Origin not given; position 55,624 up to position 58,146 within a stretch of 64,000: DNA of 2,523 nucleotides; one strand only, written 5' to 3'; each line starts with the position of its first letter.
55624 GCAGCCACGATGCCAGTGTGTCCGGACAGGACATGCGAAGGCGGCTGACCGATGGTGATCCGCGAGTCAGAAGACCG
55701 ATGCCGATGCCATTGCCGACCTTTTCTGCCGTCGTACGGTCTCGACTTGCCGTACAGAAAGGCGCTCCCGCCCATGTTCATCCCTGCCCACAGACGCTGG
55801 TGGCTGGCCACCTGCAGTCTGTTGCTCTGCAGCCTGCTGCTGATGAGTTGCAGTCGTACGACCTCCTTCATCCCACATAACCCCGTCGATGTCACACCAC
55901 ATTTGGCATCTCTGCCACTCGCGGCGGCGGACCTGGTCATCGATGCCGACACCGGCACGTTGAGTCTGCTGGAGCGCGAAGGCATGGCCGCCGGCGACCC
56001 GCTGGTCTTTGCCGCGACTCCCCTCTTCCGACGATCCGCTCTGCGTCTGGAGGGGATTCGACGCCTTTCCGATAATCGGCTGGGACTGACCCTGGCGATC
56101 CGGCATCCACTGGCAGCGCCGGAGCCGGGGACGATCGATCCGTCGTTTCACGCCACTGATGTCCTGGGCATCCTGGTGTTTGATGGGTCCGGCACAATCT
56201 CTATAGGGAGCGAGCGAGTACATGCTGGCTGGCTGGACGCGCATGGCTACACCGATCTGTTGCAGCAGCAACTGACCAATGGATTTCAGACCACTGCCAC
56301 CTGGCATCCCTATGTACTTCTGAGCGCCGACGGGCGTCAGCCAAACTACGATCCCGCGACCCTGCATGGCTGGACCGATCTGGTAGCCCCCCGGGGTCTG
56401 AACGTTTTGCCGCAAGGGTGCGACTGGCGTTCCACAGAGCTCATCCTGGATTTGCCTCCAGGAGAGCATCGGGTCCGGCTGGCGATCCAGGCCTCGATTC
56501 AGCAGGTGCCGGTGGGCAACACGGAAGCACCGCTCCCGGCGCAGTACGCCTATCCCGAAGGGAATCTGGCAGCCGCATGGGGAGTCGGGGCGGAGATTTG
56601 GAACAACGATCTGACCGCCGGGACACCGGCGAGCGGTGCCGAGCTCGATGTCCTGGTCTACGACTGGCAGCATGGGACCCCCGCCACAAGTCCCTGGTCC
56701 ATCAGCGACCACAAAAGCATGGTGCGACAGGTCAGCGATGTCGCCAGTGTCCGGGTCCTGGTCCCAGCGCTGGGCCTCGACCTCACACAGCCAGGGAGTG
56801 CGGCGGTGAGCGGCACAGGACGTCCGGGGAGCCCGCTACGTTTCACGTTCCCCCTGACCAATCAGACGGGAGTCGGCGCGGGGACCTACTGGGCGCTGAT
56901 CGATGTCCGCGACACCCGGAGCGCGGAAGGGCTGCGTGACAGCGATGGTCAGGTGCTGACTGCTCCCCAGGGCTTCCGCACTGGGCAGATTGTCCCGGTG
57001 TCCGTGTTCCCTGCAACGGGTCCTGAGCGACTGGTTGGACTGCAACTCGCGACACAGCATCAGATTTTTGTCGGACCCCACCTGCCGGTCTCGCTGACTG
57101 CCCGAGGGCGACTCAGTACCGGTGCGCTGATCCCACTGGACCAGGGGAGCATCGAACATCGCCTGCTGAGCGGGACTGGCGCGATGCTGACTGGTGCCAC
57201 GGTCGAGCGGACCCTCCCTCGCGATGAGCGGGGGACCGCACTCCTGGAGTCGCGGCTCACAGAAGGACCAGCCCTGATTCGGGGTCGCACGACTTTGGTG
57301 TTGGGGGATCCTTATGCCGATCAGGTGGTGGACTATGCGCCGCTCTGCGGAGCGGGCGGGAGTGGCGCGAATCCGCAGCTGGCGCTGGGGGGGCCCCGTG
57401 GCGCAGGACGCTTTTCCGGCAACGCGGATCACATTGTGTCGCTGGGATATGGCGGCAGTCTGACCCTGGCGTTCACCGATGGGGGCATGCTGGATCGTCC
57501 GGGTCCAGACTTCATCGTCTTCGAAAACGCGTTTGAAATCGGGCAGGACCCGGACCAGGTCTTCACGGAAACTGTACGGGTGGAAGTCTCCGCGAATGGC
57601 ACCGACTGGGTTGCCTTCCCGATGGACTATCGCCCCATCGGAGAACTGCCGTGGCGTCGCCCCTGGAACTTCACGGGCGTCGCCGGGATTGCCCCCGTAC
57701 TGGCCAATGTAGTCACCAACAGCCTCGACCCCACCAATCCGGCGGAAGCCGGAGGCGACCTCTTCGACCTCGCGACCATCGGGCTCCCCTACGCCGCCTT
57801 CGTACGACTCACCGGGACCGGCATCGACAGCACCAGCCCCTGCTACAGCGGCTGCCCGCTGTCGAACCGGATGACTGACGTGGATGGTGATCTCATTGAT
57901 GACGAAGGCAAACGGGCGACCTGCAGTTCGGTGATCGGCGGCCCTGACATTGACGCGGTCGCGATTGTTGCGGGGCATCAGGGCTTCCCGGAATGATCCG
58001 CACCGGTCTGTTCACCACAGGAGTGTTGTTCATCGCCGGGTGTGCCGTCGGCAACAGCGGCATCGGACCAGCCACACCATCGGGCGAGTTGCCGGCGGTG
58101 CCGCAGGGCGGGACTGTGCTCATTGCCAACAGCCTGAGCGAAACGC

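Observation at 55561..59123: Cobalamin riboswitch controlling only two surface lipoproteins (N-module family member + YVTN propeller), with no transporter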

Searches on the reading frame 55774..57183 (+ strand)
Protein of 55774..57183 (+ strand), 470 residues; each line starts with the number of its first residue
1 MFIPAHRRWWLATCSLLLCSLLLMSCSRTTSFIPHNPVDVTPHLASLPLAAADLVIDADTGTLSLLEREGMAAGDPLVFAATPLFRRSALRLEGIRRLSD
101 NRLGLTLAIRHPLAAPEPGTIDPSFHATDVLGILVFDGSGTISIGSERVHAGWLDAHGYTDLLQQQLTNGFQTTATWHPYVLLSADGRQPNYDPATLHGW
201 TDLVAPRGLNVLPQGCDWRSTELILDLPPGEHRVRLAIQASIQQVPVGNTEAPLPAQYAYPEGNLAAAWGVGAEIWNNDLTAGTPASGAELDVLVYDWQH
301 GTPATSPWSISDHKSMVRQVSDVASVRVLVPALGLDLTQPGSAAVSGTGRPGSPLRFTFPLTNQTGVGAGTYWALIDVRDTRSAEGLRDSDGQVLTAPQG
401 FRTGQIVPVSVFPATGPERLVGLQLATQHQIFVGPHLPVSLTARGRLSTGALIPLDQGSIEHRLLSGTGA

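Call 92: search_solved_structures(query=A9, max_evalue=10, show_alignments=0)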
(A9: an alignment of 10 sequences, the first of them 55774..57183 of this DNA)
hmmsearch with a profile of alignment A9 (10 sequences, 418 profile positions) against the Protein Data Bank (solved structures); distinct sequences matched with E-value up to 10: 3.
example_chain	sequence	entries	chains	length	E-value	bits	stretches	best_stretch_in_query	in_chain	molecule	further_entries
7ug6_x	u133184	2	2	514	1.3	10.8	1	300-341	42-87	Ribosome assembly protein 4 | RSA4 isoform 1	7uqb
3jct_x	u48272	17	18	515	1.3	10.8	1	300-341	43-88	Ribosome assembly protein 4 | RSA4 isoform 1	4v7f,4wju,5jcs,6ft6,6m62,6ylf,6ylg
7xsx_k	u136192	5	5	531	1.4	10.7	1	254-312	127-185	FACT complex subunit POB3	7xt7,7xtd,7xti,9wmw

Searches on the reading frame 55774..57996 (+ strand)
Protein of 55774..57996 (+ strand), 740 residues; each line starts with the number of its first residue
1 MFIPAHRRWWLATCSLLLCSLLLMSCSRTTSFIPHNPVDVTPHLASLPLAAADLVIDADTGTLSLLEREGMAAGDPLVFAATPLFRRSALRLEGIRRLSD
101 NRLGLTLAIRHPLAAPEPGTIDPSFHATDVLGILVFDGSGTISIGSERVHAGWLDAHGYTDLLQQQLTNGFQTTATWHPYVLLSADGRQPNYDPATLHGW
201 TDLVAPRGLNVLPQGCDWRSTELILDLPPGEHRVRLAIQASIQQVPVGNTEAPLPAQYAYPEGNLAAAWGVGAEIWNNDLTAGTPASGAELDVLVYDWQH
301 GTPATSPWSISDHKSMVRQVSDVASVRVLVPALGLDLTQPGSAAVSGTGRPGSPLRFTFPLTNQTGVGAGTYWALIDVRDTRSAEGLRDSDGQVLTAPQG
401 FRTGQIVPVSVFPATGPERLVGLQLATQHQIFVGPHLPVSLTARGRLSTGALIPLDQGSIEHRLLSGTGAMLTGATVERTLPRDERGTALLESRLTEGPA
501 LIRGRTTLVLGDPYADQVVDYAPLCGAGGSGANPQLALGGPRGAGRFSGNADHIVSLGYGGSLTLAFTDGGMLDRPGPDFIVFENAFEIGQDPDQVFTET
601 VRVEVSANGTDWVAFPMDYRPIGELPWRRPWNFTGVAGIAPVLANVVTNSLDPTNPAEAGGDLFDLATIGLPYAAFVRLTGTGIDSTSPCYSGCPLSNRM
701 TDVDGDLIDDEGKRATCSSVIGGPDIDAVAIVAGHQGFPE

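Call 4: search_protein_families(library=pfam, proteins=[window:55774-57996:+], max_evalue=0.01)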
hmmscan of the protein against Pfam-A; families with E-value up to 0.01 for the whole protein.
window:55774-57996:+ (740 aa): 0 families

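Call 5: search_protein_families(library=ncbifam, proteins=[window:55774-57996:+], max_evalue=0.01)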
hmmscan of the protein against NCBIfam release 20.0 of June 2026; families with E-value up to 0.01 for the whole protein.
window:55774-57996:+ (740 aa): 1 family
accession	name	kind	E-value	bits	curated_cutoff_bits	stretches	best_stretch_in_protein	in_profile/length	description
NF033170.0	lipo_LIC13355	subfamily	1e-17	64.3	120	1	515-667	53-213/273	LIC_13355 family lipoprotein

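Call 12: find_homologous_proteins(query=window:55774-57996:+)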
Query window:55774-57996:+ (740 aa): 1 proteins with E <= 0.001 among 8000 candidates.
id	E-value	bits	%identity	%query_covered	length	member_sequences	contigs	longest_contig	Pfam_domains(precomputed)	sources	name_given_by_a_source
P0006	0.0e+0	1582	93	100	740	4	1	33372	-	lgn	-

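Call 17: find_encoding_contigs(protein=P0006, flank=10000, max_places=3)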
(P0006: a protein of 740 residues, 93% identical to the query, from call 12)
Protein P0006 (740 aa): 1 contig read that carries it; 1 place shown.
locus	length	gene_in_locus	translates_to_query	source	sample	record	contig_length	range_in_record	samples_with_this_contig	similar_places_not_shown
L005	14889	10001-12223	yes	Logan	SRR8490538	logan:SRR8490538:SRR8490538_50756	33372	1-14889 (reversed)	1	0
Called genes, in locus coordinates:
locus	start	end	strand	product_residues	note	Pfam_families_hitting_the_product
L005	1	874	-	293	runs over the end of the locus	-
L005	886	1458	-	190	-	PF07963:N_methyl (weak)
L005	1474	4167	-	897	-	PF01411:tRNA-synt_2c, PF07973:tRNA_SAD, PF02272:DHHA1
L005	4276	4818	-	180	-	PF19780:DUF6265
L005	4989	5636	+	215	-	PF13521:AAA_28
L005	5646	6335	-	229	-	PF01553:Acyltransferase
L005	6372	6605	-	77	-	-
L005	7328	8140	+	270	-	PF02511:Thy1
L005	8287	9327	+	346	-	-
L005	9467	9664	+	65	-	PF14070:YjfB_motility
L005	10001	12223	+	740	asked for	-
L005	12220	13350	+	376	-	-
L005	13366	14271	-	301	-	PF18030:Rimk_N, PF14397:ATPgrasp_ST (faint), PF02655:ATP-grasp_3, PF08443:RimK, PF02955:GSH-S_ATP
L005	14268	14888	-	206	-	?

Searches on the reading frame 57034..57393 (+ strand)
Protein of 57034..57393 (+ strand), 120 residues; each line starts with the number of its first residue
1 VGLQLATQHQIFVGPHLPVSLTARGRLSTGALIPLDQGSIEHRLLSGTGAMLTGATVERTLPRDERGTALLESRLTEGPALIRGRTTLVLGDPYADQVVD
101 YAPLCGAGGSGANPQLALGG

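Call 105: search_protein_families(library=pfam, proteins=[window:57034-57393:+], max_evalue=5)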
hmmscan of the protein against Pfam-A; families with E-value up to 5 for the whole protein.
window:57034-57393:+ (120 aa): 0 families
